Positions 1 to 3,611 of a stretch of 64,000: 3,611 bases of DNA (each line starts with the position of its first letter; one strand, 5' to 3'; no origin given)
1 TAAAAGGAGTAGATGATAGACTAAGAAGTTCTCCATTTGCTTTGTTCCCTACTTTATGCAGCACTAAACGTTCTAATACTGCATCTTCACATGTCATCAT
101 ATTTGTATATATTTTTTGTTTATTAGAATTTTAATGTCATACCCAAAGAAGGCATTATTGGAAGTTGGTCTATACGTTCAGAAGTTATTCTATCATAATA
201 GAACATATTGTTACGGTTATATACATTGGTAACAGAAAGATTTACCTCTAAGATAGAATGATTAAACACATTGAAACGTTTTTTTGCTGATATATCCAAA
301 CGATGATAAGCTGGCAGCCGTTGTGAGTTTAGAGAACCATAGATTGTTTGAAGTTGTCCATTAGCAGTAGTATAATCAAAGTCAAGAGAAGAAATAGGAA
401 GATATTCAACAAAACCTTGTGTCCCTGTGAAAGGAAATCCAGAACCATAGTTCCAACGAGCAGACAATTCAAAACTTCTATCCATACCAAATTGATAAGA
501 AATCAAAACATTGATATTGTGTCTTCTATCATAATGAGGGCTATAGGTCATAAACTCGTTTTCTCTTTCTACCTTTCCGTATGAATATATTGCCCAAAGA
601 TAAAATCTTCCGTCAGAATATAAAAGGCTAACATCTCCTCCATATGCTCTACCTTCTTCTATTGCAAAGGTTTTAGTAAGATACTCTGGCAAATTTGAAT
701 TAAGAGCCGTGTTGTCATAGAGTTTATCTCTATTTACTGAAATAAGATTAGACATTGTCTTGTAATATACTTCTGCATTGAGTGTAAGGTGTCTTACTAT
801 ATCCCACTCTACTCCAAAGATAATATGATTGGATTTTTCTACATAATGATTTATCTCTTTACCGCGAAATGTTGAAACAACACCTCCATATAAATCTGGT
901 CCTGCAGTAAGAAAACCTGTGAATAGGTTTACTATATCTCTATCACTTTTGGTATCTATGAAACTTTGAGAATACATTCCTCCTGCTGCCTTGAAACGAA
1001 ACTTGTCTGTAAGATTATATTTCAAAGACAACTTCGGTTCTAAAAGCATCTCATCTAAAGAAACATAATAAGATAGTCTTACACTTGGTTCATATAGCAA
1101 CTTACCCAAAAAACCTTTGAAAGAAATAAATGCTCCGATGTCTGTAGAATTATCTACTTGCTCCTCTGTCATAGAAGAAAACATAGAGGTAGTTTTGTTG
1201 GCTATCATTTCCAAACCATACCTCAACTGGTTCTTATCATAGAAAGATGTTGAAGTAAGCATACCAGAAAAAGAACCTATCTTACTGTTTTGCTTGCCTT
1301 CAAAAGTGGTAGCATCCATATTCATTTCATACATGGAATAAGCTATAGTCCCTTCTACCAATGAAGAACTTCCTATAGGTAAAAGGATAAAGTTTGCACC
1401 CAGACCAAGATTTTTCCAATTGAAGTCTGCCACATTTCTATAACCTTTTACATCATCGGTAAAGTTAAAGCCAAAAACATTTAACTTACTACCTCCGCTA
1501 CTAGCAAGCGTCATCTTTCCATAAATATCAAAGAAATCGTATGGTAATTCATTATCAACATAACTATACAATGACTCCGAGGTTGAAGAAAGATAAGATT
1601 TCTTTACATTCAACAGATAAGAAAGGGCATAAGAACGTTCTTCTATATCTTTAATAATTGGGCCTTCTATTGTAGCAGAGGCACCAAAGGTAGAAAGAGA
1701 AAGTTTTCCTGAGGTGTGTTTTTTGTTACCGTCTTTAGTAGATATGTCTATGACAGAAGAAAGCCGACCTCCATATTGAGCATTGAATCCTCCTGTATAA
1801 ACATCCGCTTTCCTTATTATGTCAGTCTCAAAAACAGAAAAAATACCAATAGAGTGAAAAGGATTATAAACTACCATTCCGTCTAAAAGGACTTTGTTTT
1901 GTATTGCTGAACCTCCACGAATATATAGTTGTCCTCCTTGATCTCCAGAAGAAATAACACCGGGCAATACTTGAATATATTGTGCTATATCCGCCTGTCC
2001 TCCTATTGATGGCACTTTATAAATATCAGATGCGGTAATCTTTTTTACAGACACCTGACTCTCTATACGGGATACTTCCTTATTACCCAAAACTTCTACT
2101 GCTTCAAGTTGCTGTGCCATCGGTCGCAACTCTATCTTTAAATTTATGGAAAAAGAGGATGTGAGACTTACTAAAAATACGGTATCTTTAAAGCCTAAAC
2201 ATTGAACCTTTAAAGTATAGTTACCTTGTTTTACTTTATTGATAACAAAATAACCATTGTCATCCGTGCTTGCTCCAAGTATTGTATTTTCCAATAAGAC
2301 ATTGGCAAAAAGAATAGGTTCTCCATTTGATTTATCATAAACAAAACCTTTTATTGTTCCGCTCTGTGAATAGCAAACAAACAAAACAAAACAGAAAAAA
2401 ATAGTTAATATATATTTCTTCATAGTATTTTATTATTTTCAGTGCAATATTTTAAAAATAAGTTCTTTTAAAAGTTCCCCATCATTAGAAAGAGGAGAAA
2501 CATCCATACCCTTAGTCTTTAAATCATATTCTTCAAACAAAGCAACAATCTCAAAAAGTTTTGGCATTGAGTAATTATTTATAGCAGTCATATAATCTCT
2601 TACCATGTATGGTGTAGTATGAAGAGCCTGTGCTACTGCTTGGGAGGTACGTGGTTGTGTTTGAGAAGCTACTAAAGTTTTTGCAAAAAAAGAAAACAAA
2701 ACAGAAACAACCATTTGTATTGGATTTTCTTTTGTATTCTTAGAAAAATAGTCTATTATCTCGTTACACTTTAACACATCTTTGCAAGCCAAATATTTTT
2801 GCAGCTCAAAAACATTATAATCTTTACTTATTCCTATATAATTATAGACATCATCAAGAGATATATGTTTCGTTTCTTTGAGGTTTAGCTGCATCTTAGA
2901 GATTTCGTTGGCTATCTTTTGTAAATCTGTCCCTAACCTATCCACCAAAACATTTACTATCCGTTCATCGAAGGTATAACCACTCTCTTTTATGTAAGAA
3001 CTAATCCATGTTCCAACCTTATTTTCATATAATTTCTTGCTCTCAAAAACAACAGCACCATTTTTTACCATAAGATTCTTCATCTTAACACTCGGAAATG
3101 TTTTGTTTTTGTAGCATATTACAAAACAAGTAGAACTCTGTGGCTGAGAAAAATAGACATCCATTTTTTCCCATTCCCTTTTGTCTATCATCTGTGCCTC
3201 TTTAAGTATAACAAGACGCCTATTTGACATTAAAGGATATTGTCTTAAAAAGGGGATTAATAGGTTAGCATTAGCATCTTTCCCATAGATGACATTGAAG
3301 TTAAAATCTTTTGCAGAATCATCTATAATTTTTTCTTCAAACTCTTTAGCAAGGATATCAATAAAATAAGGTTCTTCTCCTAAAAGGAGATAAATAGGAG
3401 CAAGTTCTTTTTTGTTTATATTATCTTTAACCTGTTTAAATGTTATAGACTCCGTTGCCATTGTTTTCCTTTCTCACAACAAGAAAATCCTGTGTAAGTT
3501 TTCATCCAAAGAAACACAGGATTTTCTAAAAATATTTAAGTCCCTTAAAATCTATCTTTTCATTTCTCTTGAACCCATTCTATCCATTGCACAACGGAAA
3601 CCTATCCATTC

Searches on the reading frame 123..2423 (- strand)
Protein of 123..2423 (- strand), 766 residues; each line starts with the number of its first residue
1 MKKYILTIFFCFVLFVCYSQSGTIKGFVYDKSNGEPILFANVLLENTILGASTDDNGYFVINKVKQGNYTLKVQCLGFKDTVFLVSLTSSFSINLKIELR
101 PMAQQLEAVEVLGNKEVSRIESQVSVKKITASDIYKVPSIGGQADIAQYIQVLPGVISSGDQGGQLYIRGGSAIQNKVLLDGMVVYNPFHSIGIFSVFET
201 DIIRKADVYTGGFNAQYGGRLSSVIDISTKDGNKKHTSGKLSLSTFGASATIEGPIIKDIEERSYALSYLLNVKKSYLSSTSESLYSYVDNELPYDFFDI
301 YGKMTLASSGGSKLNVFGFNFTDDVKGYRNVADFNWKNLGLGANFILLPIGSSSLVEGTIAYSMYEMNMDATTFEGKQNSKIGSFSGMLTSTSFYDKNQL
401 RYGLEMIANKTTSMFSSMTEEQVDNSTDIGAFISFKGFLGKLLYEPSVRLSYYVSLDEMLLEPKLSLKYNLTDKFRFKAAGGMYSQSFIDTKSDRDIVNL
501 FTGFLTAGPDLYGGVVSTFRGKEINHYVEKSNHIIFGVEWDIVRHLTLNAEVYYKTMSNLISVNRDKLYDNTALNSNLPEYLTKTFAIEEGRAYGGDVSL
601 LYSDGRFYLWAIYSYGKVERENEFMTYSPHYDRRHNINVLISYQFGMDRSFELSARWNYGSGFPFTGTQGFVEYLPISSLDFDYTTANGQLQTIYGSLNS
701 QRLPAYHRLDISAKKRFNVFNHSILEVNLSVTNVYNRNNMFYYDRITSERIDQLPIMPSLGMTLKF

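Call 35: search_protein_families(library=pfam, proteins=[window:123-2423:-], max_evalue=0.00001)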
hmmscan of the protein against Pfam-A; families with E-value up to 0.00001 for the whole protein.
window:123-2423:- (766 aa): 3 families
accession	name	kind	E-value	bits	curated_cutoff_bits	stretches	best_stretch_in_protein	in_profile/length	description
PF13715.12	CarbopepD_reg_2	-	2.2e-20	72.9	32.2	1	24-111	1-88/88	CarboxypepD_reg-like domain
PF13620.12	CarboxypepD_reg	-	2.1e-13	50.9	32.3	1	23-99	1-81/82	Carboxypeptidase regulatory-like domain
PF07715.20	Plug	-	2.5e-10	41.3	23.9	1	121-220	4-102/107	TonB-dependent Receptor Plug Domain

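Call 91: find_encoding_contigs(protein=window:123-2423:-, flank=10000, max_places=1)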
Protein window:123-2423:- (766 aa): 21 contigs read that carry it; 1 place shown.
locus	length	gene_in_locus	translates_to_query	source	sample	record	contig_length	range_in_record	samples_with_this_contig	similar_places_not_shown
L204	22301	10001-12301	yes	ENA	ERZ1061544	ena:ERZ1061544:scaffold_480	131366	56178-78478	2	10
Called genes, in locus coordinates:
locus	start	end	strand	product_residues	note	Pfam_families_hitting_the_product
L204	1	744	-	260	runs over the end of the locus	PF01503:PRA-PH (faint), PF03819:MazG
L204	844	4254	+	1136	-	PF01364:Peptidase_C25, PF13585:CHU_C (faint), PF13860:FlgD_ig (faint)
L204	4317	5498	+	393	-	PF19572:PorV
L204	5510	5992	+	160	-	PF02542:YgbB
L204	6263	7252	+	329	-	PF11751:PorP_SprF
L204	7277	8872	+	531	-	PF03781:FGE-sulfatase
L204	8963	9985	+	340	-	PF06144:DNA_pol3_delta, PF21694:DNA_pol3_delta_C (weak)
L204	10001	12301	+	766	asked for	PF13620:CarboxypepD_reg, PF13715:CarbopepD_reg_2, PF07715:Plug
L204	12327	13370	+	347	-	PF04245:NA37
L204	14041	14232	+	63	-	-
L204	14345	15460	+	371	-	-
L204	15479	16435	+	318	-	-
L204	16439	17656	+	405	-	-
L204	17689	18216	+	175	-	-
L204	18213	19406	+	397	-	-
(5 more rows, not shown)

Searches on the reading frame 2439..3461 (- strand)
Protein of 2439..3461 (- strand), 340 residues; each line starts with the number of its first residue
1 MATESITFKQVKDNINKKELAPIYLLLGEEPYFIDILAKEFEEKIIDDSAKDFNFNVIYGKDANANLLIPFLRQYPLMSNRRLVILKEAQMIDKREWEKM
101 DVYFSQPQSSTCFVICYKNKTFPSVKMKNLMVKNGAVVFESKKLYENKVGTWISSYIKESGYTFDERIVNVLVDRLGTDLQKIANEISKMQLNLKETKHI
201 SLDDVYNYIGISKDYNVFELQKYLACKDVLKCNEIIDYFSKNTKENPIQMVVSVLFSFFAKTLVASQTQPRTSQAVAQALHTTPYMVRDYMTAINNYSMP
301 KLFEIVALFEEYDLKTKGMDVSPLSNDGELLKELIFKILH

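Call 35: search_protein_families(library=pfam, proteins=[window:2439-3461:-], max_evalue=0.00001)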
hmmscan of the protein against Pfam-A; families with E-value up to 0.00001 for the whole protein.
window:2439-3461:- (340 aa): 2 families
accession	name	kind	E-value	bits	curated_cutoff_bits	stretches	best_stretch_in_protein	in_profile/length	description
PF06144.19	DNA_pol3_delta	-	1.3e-10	41.8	21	1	24-125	1-108/124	DNA polymerase III, delta subunit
PF21694.2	DNA_pol3_delta_C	-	3.2e-06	27.6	27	1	216-318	3-105/121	DNA polymerase III delta subunit, C-terminal domain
